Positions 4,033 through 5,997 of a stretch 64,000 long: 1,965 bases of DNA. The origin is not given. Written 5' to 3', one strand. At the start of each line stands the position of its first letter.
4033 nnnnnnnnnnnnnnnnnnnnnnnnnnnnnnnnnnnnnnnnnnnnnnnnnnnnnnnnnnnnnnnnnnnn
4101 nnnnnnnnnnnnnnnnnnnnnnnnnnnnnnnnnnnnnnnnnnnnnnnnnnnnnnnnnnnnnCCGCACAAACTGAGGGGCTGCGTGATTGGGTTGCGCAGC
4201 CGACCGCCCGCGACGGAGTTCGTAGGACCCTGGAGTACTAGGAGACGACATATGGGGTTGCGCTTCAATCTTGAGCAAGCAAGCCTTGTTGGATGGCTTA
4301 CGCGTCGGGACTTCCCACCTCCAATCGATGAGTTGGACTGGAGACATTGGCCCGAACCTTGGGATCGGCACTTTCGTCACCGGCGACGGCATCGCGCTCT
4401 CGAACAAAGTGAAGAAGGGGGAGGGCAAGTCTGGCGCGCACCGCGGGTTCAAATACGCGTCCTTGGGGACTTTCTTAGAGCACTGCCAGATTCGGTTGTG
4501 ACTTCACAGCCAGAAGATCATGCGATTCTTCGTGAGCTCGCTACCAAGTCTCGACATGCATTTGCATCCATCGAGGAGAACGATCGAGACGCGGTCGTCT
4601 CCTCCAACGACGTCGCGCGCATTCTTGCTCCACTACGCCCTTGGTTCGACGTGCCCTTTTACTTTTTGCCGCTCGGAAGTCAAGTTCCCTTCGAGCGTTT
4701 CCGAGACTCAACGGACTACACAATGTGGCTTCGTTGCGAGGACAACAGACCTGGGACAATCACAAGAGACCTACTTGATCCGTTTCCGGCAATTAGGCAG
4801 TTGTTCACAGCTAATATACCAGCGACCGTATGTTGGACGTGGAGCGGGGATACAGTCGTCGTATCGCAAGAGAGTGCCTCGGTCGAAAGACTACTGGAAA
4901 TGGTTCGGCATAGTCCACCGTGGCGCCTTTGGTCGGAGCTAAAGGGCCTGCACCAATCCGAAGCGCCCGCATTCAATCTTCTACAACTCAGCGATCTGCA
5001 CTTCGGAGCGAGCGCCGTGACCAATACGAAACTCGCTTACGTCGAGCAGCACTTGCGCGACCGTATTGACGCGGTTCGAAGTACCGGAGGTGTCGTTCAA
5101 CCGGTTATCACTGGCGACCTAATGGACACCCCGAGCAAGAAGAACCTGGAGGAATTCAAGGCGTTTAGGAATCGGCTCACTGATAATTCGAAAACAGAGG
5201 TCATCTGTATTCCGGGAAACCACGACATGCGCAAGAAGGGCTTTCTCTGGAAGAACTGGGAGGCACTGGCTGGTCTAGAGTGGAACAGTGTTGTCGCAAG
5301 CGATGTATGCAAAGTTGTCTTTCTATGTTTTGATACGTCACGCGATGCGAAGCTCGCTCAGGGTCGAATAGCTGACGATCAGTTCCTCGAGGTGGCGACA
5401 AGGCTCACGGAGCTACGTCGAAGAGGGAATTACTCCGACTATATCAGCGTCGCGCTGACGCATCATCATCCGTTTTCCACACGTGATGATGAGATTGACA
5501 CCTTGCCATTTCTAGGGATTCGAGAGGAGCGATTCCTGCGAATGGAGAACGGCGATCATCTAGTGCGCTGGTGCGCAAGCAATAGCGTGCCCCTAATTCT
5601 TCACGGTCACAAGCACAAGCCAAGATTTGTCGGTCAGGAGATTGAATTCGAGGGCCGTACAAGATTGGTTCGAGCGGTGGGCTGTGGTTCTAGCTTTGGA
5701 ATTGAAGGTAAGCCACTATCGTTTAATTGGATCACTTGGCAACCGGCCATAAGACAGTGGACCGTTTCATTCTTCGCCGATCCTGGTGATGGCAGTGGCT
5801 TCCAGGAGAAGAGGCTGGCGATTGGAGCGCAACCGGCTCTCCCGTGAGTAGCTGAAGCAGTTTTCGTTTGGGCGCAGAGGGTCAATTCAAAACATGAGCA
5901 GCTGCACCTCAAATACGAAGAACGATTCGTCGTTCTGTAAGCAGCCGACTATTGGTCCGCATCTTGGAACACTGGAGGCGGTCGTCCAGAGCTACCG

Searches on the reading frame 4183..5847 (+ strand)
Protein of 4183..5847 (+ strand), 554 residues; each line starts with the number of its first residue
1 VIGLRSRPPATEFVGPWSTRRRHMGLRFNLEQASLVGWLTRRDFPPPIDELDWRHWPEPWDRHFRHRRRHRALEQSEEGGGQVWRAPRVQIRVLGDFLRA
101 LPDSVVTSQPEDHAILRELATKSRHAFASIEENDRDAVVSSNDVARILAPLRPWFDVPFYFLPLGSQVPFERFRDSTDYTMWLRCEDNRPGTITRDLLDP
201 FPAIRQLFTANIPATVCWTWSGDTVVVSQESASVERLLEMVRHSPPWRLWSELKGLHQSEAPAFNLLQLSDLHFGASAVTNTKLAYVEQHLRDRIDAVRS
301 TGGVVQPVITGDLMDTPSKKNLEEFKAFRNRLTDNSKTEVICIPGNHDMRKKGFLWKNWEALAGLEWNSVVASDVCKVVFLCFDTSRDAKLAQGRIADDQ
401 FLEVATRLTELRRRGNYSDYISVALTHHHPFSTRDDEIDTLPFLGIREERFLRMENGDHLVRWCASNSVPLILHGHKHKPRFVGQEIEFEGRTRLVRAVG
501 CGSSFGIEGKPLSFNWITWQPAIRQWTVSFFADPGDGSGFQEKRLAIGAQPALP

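Call 3: search_protein_families(library=pfam, proteins=[window:4183-5847:+], max_evalue=0.1)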
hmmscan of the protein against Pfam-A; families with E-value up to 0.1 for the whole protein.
window:4183-5847:+ (554 aa): 1 family
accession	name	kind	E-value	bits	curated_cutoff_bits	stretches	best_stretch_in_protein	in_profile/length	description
PF00149.33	Metallophos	-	1.3e-09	39.2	21.5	1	265-480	2-191/191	Calcineurin-like phosphoesterase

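Call 4: search_protein_families(library=padloc, proteins=[window:4183-5847:+], max_evalue=0.1)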
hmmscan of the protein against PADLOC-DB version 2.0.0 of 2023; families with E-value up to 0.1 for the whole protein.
window:4183-5847:+ (554 aa): 3 families
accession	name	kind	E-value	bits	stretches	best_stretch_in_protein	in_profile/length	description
PDLC00736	Effector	-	4e-07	27.3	1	264-352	3-89/561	Endonuclease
PDLC05051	PDC-S60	-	0.0006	16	1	265-352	2-92/1027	-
PDLC04908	PDC-S10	-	0.0011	16.3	1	308-349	34-72/223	-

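Call 5: search_protein_families(library=ncbifam, proteins=[window:4183-5847:+], max_evalue=0.1)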
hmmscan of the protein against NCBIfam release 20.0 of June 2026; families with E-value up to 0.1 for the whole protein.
window:4183-5847:+ (554 aa): 8 families
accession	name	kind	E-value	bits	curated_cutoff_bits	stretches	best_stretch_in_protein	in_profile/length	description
NF053862.1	DS9_1_antiphage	equivalog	4.2e-16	58.8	420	2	265-350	195-290/486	anti-phage phosphoesterase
TIGR04123.1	P_estr_lig_assc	hypoth_equivalog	7.8e-06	25.4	150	1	262-351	19-112/207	ligase-associated DNA damage response endonuclease PdeM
TIGR00619.1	sbcd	subfamily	1.7e-05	24.8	77.65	1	266-351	3-89/252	exonuclease subunit SbcD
NF053861.1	DS8_antiphage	equivalog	3e-05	21.9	790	1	268-349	1-85/994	anti-phage protein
NF008359.0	PRK11148.1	equivalog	5e-05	22.9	225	1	257-438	8-175/275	3',5'-cyclic-AMP phosphodiesterase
TIGR00024.1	SbcD_rel_arch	hypoth_equivalog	5.4e-05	23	115.2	1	270-348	21-99/224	putative phosphoesterase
NF041753.2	sbcd_Staph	equivalog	0.0084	15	480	0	308-352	44-90/375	exonuclease subunit SbcD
NF041031.1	Mre11_Sulfo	equivalog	0.026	13.8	500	1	267-352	3-89/374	DNA double-strand break repair protein Mre11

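Call 7: find_homologous_proteins(query=window:4183-5847:+)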
Query window:4183-5847:+ (554 aa): 63 proteins with E <= 0.001 among 8000 candidates.
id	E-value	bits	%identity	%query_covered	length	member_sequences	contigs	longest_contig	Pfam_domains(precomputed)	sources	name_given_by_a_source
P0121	0.0e+0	1250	100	96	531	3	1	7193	PF00149.34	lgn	-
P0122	0.0e+0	1050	85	95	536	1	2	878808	PF00149.34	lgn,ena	-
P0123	2.3e-294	995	79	96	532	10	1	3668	PF00149.34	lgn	-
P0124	7.9e-287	971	79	95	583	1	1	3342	PF00149.34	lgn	-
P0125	1.1e-282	957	81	90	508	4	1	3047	PF00149.34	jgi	-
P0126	2.3e-276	936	76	95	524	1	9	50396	PF00149.34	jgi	jgi:predicted phosphodiesterase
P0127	1.4e-268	910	76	96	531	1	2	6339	PF00149.34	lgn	-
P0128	8.1e-268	908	72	95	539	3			PF00149.34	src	-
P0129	1.1e-262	891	90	76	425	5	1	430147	PF00149.34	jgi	-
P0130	8.4e-260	881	71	95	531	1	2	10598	PF00149.34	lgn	-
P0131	7.7e-259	878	71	96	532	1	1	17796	PF00149.34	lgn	-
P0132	1.4e-257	874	70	96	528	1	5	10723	PF00149.34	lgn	-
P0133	1.4e-227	775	64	95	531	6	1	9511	PF00149.34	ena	-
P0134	1.3e-225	768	63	95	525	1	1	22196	PF00149.34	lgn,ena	-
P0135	1.0e-219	749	61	95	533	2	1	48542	PF00149.34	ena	-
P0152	9.9e-156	538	46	95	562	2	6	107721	PF00149.34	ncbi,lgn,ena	-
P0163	1.4e-72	263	36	84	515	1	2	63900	PF00149.34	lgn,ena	-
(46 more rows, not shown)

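Call 9: find_encoding_contigs(protein=P0122, flank=8000, max_places=2)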
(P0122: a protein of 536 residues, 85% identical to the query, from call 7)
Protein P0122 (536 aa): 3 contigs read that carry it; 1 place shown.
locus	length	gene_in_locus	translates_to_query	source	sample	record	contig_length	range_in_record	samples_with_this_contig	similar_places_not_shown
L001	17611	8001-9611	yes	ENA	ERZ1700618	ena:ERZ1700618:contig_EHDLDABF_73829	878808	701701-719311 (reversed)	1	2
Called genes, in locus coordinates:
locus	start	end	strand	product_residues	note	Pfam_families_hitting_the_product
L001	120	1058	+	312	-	PF04227:Indigoidine_A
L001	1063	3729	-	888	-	PF01624:MutS_I, PF05188:MutS_II, PF05192:MutS_III, PF05190:MutS_IV, PF00488:MutS_V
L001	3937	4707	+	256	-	PF00814:TsaD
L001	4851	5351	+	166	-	PF00583:Acetyltransf_1, PF13673:Acetyltransf_10, PF13508:Acetyltransf_7, PF08445:FR47 (weak)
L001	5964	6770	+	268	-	-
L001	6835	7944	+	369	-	PF26745:SPM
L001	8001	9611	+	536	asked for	PF00149:Metallophos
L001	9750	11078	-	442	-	-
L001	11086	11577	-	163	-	PF00034:Cytochrom_C, PF13442:Cytochrome_CBB3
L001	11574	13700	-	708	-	PF14495:Cytochrom_C550 (faint), PF14522:Cytochrome_C7 (faint), PF02433:FixO (faint), PF00034:Cytochrom_C, PF13442:Cytochrome_CBB3 (weak)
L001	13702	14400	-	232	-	PF00032:Cytochrom_B_C (weak)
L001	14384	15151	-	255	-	PF00033:Cytochrome_B, PF14358:DUF4405 (weak), PF13631:Cytochrom_B_N_2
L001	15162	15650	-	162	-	PF00355:Rieske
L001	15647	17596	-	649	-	PF13183:Fer4_8 (faint), PF14691:Fer4_20, PF01266:DAO (weak), PF07992:Pyr_redox_2, PF13450:NAD_binding_8, PF07992:Pyr_redox_2, PF12838:Fer4_7, PF00037:Fer4 (weak), +4 more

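Call 10: find_encoding_contigs(protein=P0135, flank=8000, max_places=2)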
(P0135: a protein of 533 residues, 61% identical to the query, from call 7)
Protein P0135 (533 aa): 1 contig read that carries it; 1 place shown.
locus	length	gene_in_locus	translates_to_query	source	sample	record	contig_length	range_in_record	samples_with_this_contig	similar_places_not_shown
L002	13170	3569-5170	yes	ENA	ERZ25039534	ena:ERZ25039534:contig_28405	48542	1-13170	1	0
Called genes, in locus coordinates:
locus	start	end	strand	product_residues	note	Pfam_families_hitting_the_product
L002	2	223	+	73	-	?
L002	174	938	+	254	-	-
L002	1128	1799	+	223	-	-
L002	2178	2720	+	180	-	-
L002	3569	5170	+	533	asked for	PF00149:Metallophos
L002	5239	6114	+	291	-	-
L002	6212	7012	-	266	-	PF11867:T1RH-like_C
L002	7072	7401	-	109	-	PF22679:T1R_D3-like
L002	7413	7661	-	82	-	-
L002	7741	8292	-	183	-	PF04851:ResIII, PF18766:SWI2_SNF2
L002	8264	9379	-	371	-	PF04313:HSDR_N, PF18766:SWI2_SNF2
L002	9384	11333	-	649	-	PF00580:UvrD-helicase, PF13245:AAA_19, PF13604:AAA_30 (faint), PF13538:UvrD_C_2 (faint), PF13361:UvrD_C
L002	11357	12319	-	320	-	-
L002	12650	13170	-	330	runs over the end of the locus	-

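Call 11: find_encoding_contigs(protein=P0152, flank=8000, max_places=2)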
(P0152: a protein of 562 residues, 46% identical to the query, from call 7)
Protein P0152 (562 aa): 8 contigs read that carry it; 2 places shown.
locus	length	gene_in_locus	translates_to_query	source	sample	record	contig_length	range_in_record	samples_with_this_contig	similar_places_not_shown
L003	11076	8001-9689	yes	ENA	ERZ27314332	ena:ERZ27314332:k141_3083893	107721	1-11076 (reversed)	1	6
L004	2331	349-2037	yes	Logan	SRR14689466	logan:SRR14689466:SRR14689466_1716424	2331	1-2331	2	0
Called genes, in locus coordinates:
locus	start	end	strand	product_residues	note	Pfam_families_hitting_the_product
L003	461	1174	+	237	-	PF11655:DUF2589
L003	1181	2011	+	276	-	-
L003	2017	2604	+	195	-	-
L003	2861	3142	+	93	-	-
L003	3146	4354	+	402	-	-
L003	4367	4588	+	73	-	-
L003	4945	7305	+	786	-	PF01804:Penicil_amidase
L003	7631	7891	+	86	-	PF12762:DDE_Tnp_IS1595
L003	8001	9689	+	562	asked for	PF00149:Metallophos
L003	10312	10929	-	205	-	PF00392:GntR, PF13545:HTH_Crp_2 (faint), PF13412:HTH_24 (weak), PF07729:FCD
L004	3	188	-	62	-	?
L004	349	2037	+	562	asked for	PF00149:Metallophos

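Call 12: find_encoding_contigs(protein=P0163, flank=8000, max_places=2)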
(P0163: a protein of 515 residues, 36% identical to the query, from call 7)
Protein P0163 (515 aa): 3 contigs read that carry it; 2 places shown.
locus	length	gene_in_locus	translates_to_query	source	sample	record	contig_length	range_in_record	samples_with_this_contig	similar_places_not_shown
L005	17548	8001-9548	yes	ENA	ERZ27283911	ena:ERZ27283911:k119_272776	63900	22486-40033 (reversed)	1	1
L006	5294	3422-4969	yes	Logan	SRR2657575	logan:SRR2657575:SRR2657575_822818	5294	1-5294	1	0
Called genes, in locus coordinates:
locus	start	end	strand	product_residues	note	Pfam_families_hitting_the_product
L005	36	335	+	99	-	-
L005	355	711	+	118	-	-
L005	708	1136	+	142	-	PF24720:DUF7673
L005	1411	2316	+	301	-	-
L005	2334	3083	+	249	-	PF00847:AP2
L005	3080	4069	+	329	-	PF00589:Phage_integrase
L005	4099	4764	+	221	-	PF00565:SNase, PF05901:Excalibur (weak)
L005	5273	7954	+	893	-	-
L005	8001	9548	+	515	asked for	PF00149:Metallophos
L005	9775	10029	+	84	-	-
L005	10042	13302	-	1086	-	PF07916:TraG_N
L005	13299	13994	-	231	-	PF13487:HD_5, PF01966:HD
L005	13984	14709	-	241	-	-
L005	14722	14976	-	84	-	-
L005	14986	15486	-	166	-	PF10502:Peptidase_S26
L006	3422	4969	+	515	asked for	PF00149:Metallophos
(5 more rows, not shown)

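Call 16: find_related_loci(query=window:4252-5847:+, collection=metagenome_contigs, flank=6000)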
Query window:4252-5847:+ (531 aa) in metagenome_contigs; peptide patterns used: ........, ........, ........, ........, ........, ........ (x = any residue, [..] = any of these).
113 stretches matched a pattern; 9 encode a relative of the query (tblastn E <= 1e-3); 8 distinct loci.
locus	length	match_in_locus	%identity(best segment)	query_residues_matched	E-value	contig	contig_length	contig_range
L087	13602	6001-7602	72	1-526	0e+0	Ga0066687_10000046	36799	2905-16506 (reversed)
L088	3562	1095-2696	72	1-526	0e+0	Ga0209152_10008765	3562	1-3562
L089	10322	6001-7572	58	1-527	0e+0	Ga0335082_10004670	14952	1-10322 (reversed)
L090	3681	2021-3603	86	1-527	0e+0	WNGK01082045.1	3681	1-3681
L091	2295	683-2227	57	1-509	0e+0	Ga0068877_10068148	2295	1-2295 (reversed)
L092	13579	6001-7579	88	1-527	0e+0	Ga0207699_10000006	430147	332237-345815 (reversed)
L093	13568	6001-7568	52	1-527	9e-166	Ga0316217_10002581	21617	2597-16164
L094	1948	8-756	81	279-528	2e-119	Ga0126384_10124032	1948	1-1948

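Call 34: predict_structure(alignment_id=A1)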
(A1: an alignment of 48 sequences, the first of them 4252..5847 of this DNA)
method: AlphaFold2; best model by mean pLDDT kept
length: 531 residues; sequences in the alignment: 48
mean_pLDDT: 81.9   pTM: 0.84
mean pLDDT of the five models: 81.9, 81.7, 81.0, 80.1, 79.9
residues with pLDDT >= 90: 225; 70-90: 209; 50-70: 54; < 50: 43
segments of 3 or more residues with pLDDT < 50: 21-30, 32-35, 53-58, 330-333, 336-338, 411-424
pLDDT, mean of each block of 10 residues (from residue 1): 82 84 42 50 58 48 86 92 86 93 85 85 90 89 82 88 65 83 79 89 92 93 91 83 95 91 96 93 94 86 95 94 68 49 79 95 79 92 95 93 83 43 51 90 93 73 75 87 88 92 91 87 80 51
secondary structure, 60 per line:
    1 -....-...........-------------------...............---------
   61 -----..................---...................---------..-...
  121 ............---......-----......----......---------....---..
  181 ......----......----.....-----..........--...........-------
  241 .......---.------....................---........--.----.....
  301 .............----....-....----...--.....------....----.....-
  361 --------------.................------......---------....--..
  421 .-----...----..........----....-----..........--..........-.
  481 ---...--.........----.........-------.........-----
elements in order: E2-5 H7-17 H37-51 H68-81 H87-105 H118-132 E136-141 H147-152 E157-162 E172-175 H179-186 E191-196 E201-205 H211-220 H223-233 E241-247 H258-277 E281-288 H296-313 E318-321 H323-326 H336-340 E347-350 E355-359 H375-391 E398-403 H413-416 H434-443 E448-451 E457-466 E469-478 E489-497 E502-510 E518-526

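Call 45: search_protein_families(library=pfam, proteins=[L087:4404-5663:+, L087:5679-6023:+, L087:7694-8233:+, L089:2128-4902:+, L089:4902-5969:+, L089:7638-9041:+, L090:33-1967:+, L092:2882-5896:+, L093:8129-9835:+, L093:4915-5574:-], max_evalue=0.001)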
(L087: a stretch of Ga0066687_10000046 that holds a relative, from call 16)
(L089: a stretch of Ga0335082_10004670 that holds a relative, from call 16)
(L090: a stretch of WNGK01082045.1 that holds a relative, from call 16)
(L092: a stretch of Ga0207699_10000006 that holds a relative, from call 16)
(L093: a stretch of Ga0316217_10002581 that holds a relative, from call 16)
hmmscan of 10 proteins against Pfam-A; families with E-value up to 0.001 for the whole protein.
L087:4404-5663:+ (419 aa): 1 family
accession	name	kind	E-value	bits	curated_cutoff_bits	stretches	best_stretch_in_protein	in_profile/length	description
PF16793.10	RepB_primase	-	2.8e-07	31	24.3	1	199-289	49-150/186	RepB DNA-primase N-terminal domain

L087:5679-6023:+ (114 aa): 0 families

L087:7694-8233:+ (179 aa): 0 families

L089:2128-4902:+ (924 aa): 1 family
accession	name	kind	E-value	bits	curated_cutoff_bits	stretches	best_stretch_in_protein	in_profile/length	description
PF01807.25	Zn_ribbon_DnaG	-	2.3e-05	24.6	24.9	1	4-79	13-85/98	CHC2 zinc finger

L089:4902-5969:+ (355 aa): 1 family
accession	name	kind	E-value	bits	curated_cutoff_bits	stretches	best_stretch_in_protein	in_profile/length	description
PF00589.27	Phage_integrase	-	1.3e-38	132.9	27.1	1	136-306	3-169/172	Phage integrase family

L089:7638-9041:+ (467 aa): 0 families

L090:33-1967:+ (644 aa): 0 families

L092:2882-5896:+ (1004 aa): 3 families
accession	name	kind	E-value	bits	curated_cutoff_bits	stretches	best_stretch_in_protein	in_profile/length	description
PF24391.1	HD-CE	-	1.1e-45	156.8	27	1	67-320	1-258/263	HD-CE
PF13589.12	HATPase_c_3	-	2.6e-10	40.9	25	1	386-504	4-108/137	Histidine kinase-, DNA gyrase B-, and HSP90-like ATPase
PF02518.31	HATPase_c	-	2.1e-06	28.5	26.4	1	388-534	9-107/111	Histidine kinase-, DNA gyrase B-, and HSP90-like ATPase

L093:8129-9835:+ (568 aa): 1 family
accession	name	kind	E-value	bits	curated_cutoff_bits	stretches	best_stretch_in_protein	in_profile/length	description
PF01609.27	DDE_Tnp_1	-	7.3e-10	39.4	23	1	216-479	37-198/200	Transposase DDE domain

L093:4915-5574:- (219 aa): 0 families

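Call 59: find_related_loci(query=A1, collection=viral_contigs, flank=6000)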
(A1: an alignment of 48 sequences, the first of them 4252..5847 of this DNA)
Query A1 (531 aa) in viral_contigs; peptide patterns used: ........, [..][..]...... (x = any residue, [..] = any of these).
87 stretches matched a pattern; 5 encode a relative of the query (tblastn E <= 1e-3); 5 distinct loci.
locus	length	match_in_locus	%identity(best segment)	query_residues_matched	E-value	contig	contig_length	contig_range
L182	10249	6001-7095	34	168-524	1e-58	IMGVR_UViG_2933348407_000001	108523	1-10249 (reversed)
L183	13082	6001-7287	28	123-521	1e-36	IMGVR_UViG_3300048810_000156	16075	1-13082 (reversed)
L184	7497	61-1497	26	64-521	3e-33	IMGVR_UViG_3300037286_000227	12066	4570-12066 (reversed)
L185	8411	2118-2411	32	243-326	2e-6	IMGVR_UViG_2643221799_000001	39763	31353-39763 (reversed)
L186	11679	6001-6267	35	243-326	7e-5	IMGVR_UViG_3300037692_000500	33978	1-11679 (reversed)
